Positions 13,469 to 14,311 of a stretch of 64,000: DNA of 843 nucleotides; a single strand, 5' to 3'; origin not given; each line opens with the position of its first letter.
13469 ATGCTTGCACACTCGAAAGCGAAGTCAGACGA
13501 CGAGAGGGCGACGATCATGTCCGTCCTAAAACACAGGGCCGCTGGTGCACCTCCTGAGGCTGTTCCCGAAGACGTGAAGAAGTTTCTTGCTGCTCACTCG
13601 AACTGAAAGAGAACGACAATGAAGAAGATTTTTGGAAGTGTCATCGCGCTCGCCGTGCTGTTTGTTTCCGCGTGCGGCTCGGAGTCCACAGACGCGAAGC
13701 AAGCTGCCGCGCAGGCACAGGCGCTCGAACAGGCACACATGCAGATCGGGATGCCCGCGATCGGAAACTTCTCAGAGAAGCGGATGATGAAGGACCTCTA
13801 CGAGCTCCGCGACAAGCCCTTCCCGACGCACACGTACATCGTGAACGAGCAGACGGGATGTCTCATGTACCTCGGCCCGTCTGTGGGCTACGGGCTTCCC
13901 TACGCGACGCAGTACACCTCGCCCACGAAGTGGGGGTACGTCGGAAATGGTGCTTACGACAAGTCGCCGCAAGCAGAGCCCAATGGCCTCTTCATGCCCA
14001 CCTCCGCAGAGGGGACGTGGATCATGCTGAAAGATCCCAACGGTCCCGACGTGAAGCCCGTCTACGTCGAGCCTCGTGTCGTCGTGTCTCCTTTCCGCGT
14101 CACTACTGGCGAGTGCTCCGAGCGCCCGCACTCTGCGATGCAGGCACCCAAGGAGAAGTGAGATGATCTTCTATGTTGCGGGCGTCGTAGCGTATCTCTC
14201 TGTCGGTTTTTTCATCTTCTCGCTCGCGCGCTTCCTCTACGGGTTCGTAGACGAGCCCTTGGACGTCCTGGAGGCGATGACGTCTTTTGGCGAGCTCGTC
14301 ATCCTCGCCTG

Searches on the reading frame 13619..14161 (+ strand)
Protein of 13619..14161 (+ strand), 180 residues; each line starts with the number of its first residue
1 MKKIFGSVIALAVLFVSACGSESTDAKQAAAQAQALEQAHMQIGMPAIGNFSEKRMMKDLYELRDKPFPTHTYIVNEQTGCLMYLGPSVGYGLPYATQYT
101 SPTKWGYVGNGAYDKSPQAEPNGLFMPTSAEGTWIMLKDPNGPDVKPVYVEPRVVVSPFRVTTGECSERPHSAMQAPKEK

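Call 4: search_protein_families(library=pfam, proteins=[window:13619-14161:+], max_evalue=0.01)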
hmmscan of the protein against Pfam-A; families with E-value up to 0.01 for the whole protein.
window:13619-14161:+ (180 aa): 0 families

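Call 5: search_protein_families(library=phrogs, proteins=[window:13619-14161:+], max_evalue=0.001)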
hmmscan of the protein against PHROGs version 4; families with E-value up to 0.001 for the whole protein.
window:13619-14161:+ (180 aa): 1 family
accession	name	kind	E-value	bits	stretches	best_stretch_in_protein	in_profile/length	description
phrog_24725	-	unknown function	1.6e-28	100.7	1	29-158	38-171/188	-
